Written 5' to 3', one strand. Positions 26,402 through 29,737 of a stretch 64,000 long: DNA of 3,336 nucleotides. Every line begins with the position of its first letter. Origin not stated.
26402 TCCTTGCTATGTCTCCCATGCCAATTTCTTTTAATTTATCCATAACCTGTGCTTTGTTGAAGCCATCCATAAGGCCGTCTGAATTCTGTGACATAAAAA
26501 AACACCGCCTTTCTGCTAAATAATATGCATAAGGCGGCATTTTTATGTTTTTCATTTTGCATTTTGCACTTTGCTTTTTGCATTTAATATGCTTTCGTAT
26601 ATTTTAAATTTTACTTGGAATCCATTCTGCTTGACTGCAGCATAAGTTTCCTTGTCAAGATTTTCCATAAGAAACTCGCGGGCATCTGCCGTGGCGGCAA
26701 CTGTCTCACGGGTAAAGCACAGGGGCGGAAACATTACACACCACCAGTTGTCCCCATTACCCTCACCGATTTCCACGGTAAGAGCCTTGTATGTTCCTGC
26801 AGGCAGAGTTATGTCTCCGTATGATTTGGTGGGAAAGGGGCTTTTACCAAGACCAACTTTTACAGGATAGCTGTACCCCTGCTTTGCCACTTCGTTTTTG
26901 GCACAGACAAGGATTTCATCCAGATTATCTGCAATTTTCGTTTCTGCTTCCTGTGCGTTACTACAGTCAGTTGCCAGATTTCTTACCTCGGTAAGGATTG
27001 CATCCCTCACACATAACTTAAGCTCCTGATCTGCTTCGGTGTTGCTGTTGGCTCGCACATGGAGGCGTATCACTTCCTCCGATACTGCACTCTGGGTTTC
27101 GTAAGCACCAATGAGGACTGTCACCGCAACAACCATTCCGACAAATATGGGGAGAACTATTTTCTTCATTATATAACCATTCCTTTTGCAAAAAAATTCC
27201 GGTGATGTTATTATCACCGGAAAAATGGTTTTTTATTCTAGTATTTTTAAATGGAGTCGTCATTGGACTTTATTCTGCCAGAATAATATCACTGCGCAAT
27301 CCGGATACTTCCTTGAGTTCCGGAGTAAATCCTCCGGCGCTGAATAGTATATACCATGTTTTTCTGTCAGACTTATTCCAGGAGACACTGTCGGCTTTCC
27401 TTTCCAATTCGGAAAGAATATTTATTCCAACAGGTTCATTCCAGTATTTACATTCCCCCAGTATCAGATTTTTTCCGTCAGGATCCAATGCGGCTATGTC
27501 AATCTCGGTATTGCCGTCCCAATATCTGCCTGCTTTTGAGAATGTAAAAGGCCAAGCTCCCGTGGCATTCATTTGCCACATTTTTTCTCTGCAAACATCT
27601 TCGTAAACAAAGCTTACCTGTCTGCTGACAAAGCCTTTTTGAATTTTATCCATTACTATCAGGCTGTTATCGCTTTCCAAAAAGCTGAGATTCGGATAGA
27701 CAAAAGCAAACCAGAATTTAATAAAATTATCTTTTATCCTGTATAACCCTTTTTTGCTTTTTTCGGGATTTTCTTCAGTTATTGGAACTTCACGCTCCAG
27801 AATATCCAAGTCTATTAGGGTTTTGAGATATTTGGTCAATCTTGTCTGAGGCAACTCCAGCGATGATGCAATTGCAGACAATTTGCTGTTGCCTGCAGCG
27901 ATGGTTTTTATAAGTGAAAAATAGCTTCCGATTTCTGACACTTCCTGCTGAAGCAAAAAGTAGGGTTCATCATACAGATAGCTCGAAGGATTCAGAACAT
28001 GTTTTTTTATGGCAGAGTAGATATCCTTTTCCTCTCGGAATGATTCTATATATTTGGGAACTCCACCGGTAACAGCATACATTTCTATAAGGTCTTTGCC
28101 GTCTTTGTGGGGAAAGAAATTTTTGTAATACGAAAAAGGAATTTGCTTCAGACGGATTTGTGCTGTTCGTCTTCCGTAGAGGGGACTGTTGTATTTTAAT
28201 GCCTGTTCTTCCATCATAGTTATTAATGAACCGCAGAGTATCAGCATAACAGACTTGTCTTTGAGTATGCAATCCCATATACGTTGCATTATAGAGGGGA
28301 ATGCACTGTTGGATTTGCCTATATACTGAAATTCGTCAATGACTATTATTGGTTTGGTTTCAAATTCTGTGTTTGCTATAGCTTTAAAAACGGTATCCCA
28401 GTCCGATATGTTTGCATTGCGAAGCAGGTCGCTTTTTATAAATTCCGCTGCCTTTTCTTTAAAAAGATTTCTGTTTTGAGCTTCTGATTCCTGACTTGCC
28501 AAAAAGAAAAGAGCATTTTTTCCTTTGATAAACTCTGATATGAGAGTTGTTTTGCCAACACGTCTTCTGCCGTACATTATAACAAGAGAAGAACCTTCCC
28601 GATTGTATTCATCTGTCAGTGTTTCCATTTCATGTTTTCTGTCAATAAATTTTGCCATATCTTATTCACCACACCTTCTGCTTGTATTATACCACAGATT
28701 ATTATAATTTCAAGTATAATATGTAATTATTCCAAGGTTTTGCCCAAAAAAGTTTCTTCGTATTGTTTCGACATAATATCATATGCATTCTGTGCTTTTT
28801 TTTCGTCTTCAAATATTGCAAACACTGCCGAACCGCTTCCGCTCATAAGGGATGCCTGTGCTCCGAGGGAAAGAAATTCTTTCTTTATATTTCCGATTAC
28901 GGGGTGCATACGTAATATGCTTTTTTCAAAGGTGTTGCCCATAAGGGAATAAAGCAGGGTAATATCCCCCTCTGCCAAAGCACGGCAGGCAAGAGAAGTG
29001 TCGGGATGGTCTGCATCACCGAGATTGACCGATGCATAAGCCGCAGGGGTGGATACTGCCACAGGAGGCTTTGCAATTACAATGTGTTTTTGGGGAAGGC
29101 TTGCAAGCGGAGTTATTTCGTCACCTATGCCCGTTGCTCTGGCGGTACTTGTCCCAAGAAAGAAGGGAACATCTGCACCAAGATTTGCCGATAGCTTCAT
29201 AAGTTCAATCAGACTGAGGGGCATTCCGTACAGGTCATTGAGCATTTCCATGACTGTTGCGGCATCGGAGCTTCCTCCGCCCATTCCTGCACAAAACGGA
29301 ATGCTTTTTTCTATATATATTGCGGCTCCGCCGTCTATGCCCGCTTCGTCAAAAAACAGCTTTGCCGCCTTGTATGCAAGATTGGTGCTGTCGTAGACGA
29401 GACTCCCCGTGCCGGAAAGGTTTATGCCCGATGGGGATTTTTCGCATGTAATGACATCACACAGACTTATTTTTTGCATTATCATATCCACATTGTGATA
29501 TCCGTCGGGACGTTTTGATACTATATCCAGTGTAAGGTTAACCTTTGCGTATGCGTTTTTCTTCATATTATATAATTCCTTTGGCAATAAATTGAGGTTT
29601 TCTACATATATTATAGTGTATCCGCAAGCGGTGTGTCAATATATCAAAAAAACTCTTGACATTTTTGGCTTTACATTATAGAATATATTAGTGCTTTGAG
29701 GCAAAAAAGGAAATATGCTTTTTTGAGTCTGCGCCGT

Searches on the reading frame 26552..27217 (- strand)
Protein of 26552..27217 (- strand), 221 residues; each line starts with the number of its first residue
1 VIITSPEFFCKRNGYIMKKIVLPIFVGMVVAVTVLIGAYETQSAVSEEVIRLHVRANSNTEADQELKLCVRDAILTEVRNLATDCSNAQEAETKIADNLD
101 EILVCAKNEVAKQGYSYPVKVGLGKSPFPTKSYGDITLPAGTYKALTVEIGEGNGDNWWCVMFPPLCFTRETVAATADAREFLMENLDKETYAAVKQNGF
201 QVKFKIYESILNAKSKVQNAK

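Call 101: search_protein_families(library=pfam, proteins=[window:26552-27217:-], max_evalue=0.001)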
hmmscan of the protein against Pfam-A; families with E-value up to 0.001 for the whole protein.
window:26552-27217:- (221 aa): 1 family
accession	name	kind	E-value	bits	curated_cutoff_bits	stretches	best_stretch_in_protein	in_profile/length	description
PF09551.15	Spore_II_R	-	2.8e-49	167.3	25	1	47-170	2-125/128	Stage II sporulation protein R (spore_II_R)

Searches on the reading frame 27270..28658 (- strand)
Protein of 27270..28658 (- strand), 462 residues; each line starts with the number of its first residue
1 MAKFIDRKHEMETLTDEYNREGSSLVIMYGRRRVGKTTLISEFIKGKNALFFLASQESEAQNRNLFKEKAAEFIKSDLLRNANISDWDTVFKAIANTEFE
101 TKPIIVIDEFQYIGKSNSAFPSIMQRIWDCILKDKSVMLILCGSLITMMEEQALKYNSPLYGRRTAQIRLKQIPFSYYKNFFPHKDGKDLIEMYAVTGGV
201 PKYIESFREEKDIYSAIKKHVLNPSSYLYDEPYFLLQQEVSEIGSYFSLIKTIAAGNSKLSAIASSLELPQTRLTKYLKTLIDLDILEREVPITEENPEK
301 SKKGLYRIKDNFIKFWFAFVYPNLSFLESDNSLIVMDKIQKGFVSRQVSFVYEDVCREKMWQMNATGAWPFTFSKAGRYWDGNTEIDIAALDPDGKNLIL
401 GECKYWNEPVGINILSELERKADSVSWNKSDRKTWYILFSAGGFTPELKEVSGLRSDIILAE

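Call 6: search_protein_families(library=pfam, proteins=[window:27270-28658:-], max_evalue=0.001)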
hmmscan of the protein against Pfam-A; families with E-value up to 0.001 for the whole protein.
window:27270-28658:- (462 aa): 4 families
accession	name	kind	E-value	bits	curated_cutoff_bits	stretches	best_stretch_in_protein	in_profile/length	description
PF01637.24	ATPase_2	-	1e-27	97.8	33.2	1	4-206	1-224/225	ATPase domain predominantly from Archaea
PF03008.20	DUF234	-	7.2e-26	91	22.5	1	316-407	1-91/100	Archaea bacterial proteins of unknown function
PF13173.12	AAA_14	-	9.6e-10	39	27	1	25-153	4-107/129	AAA domain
PF13401.12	AAA_22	-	6.4e-06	26.9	27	1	22-143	4-122/130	AAA domain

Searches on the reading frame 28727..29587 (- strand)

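Call 6: search_protein_families(library=pfam, proteins=[window:28727-29587:-], max_evalue=0.001)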
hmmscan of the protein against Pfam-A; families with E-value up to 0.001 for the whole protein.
window:28727-29587:- (286 aa): 2 families
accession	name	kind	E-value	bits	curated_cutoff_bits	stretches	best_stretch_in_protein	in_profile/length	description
PF00288.32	GHMP_kinases_N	-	8.5e-17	61.6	22.3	1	69-144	1-84/87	GHMP kinases N terminal domain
PF08544.19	GHMP_kinases_C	-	2.1e-15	57.3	21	1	203-277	4-84/85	GHMP kinases C terminal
